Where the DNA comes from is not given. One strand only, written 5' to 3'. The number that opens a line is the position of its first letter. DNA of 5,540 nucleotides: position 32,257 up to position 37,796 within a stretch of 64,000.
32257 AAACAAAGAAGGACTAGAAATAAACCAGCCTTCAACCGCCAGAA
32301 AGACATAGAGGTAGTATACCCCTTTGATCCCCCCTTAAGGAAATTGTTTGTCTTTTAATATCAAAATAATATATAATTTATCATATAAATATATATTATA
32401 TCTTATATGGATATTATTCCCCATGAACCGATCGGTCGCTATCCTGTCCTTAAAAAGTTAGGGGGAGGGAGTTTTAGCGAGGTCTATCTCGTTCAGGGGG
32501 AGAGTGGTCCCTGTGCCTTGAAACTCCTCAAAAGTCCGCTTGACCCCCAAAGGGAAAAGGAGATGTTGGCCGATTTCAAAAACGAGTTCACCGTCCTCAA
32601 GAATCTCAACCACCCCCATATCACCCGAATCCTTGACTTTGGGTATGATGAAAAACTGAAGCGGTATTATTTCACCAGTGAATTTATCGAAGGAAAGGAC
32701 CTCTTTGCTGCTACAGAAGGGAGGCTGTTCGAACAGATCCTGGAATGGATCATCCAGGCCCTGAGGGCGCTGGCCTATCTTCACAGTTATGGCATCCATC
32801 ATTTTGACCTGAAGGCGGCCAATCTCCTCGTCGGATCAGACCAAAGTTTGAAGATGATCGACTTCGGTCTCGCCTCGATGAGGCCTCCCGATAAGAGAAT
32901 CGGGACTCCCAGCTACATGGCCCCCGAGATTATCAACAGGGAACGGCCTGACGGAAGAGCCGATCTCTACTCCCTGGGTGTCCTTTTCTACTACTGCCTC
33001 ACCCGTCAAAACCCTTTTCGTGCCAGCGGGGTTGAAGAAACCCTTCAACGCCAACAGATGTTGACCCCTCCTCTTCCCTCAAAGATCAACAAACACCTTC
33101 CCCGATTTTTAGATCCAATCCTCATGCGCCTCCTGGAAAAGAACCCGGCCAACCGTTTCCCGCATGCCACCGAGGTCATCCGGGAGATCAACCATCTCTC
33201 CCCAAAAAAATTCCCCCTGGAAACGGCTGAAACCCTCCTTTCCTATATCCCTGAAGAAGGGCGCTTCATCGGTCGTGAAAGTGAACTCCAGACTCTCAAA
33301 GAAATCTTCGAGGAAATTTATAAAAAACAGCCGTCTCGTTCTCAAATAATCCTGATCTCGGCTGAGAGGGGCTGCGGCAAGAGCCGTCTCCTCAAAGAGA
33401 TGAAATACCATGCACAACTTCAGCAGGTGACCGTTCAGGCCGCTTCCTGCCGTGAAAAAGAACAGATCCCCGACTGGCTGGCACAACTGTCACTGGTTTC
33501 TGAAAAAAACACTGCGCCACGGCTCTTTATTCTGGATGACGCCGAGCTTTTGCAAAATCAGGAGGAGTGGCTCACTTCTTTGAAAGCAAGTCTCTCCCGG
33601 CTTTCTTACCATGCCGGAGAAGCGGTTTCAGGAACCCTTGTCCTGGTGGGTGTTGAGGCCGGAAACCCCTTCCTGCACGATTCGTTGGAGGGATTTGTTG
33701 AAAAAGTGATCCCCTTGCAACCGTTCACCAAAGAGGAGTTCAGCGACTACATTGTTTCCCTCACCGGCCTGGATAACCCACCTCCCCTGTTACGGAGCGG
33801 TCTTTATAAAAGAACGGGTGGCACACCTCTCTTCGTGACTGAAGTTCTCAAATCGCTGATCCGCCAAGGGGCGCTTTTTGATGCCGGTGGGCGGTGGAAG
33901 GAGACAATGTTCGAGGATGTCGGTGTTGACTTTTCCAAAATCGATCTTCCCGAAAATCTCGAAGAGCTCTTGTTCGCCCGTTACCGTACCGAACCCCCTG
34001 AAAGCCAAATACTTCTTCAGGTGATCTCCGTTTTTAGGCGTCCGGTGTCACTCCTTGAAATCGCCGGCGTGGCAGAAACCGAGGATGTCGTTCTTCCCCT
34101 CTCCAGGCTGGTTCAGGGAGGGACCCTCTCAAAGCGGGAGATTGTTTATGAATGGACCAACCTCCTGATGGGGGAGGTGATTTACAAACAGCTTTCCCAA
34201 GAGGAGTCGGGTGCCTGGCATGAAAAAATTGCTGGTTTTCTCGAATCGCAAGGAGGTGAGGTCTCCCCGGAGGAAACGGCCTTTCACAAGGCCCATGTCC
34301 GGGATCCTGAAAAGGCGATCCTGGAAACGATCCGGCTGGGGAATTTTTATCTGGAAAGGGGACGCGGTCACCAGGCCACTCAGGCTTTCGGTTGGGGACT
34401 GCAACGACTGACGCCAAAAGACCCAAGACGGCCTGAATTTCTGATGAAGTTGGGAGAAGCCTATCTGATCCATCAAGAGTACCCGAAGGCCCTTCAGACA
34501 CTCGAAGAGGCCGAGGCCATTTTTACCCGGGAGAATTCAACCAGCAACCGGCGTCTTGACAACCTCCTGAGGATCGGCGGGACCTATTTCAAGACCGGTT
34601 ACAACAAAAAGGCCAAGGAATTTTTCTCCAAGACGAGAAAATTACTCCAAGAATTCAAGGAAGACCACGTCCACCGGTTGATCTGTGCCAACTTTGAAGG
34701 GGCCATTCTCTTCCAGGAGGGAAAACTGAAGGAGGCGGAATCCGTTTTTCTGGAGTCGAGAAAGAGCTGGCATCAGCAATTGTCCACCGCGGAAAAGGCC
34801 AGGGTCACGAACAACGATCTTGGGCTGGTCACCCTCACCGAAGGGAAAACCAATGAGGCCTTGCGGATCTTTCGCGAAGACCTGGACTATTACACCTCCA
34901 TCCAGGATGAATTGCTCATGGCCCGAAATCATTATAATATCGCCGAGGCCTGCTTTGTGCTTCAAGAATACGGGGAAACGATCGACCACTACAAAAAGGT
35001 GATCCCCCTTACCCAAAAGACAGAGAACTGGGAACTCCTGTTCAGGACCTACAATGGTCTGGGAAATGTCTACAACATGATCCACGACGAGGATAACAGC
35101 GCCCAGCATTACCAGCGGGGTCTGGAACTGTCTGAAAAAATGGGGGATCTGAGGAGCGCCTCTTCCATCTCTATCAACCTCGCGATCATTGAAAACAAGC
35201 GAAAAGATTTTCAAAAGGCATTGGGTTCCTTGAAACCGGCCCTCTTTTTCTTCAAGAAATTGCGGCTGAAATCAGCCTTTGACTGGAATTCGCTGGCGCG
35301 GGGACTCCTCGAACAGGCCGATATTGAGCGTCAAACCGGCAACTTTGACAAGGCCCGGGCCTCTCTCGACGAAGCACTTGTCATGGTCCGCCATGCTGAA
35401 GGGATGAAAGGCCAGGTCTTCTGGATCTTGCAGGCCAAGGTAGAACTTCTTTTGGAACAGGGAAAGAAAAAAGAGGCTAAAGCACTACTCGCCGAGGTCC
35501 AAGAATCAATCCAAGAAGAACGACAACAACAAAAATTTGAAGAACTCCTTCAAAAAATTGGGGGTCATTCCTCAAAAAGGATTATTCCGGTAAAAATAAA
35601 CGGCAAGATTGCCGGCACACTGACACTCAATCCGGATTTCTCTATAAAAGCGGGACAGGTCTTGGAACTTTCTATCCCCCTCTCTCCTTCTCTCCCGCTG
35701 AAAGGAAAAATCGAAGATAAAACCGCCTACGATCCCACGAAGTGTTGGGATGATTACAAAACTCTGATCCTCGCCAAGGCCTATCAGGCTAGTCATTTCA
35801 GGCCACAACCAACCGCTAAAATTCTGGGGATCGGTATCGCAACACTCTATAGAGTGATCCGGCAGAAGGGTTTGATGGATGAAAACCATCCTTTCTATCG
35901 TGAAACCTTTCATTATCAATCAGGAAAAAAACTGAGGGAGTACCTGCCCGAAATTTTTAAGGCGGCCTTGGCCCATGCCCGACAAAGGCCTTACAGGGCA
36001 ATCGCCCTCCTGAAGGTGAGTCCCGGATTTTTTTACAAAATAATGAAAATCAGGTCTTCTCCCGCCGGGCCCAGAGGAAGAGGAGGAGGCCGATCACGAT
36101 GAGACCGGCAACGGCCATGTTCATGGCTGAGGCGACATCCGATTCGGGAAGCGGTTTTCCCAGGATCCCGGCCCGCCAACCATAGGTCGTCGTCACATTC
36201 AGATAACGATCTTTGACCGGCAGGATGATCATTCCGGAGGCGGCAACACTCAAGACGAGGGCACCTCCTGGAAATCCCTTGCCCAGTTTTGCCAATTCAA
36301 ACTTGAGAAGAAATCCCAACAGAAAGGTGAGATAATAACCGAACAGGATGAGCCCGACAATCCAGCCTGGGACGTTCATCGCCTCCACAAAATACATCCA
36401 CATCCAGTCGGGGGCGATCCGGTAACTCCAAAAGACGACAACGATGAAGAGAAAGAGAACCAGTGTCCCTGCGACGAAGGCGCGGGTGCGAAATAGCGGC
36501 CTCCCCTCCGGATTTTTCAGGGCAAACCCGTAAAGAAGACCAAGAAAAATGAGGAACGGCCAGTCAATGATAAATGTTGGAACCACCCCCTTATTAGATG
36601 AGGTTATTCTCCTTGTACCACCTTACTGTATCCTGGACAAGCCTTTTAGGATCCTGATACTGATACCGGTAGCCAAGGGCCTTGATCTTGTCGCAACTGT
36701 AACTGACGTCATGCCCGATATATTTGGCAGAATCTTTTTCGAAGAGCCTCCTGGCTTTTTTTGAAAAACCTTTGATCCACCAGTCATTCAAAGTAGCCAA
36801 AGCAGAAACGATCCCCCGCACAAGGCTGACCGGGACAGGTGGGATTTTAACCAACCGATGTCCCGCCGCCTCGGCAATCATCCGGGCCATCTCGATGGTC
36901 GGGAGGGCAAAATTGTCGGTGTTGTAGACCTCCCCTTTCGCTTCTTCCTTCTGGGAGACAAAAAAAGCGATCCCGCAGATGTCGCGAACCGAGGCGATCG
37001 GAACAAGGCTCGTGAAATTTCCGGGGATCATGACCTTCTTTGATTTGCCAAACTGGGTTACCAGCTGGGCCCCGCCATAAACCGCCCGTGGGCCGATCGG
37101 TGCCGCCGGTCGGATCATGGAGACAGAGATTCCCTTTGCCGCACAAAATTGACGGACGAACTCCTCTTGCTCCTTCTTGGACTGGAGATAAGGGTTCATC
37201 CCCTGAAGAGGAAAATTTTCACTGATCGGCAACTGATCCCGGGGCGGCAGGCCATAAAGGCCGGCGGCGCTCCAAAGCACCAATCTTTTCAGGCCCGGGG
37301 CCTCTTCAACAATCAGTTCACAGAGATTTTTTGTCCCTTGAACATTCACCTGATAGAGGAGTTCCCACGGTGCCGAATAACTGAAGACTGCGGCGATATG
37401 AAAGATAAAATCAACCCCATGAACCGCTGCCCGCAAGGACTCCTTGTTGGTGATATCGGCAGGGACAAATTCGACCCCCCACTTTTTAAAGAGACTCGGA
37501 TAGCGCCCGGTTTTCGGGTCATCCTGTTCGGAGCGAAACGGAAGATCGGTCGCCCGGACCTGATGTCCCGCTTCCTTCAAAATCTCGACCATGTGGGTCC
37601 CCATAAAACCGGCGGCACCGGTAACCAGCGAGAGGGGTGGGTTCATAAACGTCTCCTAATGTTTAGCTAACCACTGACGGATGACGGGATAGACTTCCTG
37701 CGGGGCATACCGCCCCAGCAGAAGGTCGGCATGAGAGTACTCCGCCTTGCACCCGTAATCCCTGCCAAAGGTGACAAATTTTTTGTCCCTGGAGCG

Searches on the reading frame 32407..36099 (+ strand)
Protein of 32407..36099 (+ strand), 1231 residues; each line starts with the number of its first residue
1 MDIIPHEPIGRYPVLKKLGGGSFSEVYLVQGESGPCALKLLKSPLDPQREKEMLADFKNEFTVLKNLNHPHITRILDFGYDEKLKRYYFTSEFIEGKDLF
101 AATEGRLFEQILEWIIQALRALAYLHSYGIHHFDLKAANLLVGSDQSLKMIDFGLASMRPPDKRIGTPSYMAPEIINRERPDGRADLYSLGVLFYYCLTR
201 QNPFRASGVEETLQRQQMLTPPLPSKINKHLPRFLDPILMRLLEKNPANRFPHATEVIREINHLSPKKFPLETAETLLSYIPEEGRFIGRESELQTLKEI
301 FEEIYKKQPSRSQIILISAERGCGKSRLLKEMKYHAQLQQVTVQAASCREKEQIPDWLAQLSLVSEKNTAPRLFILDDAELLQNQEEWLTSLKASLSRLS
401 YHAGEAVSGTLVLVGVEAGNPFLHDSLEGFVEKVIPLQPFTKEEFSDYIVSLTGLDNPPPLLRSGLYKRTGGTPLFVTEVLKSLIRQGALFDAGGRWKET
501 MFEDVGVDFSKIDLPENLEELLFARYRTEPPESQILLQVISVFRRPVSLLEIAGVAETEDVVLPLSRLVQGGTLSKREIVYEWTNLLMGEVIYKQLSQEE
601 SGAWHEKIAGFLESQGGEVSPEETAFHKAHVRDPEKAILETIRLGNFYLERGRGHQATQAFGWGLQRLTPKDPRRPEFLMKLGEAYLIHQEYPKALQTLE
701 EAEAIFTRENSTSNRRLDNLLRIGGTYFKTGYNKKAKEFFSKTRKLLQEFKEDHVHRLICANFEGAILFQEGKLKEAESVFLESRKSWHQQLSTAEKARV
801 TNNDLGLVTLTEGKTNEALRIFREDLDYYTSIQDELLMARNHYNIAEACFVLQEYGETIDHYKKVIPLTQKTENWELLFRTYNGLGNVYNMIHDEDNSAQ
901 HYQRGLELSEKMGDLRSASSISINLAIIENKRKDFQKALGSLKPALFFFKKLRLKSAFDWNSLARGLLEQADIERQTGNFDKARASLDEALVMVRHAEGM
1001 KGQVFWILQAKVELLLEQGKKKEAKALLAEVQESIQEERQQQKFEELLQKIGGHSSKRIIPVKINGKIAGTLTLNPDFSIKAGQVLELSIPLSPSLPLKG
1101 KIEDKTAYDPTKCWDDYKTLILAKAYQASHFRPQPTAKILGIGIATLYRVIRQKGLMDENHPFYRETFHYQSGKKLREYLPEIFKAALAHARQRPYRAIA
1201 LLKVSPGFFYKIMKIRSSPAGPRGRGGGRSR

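Call 64: search_protein_families(library=pfam, proteins=[window:32407-36099:+], max_evalue=0.0001)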
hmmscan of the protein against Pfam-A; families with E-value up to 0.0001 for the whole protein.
window:32407-36099:+ (1231 aa): 13 families
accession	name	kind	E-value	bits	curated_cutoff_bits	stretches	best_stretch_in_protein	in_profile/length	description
PF00069.31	Pkinase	-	4.3e-43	148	31.7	1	13-252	2-253/263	Protein kinase domain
PF13424.12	TPR_12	-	4.1e-29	101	30.1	1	838-911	2-77/77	Tetratricopeptide repeat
PF07714.23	PK_Tyr_Ser-Thr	-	4.4e-22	79.1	23.1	1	15-250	4-248/258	Protein tyrosine and serine/threonine kinase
PF17874.7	TPR_MalT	-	2.6e-12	47.1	45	1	874-1040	35-196/336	MalT-like TPR region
PF00515.34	TPR_1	-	4.5e-12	45.7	27.8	0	842-866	4-28/34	Tetratricopeptide repeat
PF13432.12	TPR_16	-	2e-10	41.4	32.7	0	644-705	3-60/65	Tetratricopeptide repeat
PF07719.23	TPR_2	-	3.1e-10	39.8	27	0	676-705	1-30/34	Tetratricopeptide repeat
PF13191.12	AAA_16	-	3.7e-09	37.7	32.6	1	286-361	1-73/167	AAA ATPase domain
PF14938.12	SNAP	-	6.1e-07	29.6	25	0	733-866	51-182/282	Soluble NSF attachment protein, SNAP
PF13428.12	TPR_14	-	2.1e-06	28.3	23.5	0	966-992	3-29/44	Tetratricopeptide repeat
PF14559.12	TPR_19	-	4.1e-06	27.5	25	0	987-1041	7-61/68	Tetratricopeptide repeat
PF13181.12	TPR_8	-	1.3e-05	25.4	25.7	0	720-742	4-26/34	Tetratricopeptide repeat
PF03109.22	ABC1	-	5.9e-05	22.8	22.9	0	41-161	104-219/244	ABC1 atypical kinase-like domain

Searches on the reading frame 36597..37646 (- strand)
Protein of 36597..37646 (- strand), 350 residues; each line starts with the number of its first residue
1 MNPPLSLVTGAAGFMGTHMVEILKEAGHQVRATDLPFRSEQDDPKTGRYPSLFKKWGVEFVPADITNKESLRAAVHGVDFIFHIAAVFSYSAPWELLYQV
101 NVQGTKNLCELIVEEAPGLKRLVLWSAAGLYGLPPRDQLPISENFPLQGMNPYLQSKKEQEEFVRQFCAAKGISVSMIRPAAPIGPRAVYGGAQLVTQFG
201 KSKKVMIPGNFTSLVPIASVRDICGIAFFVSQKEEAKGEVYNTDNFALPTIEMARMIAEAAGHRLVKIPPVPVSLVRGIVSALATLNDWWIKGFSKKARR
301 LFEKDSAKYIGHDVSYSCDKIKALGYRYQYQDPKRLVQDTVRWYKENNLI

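Call 64: search_protein_families(library=pfam, proteins=[window:36597-37646:-], max_evalue=0.0001)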
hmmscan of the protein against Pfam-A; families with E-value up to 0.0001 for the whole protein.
window:36597-37646:- (350 aa): 7 families
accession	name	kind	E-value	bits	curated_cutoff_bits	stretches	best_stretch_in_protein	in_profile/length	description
PF01370.27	Epimerase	-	4.1e-31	108.7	20.9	1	7-242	2-238/240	NAD dependent epimerase/dehydratase family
PF16363.11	GDP_Man_Dehyd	-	5.8e-22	79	27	1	7-247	1-259/332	GDP-mannose 4,6 dehydratase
PF01073.25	3Beta_HSD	-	8.9e-17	61.5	22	1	7-169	1-162/280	3-beta hydroxysteroid dehydrogenase/isomerase family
PF07993.18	NAD_binding_4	-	1.5e-13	51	20.1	1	8-182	1-206/258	Male sterility protein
PF13460.12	NAD_binding_10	-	2.5e-12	47.5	27.2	1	10-182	1-145/184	NAD(P)H-binding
PF05368.20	NmrA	-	5.1e-10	39.9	27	1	7-115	6-97/298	NmrA-like family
PF04321.23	RmlD_sub_bind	-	3.4e-05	23.5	27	1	7-166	4-138/287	RmlD substrate binding domain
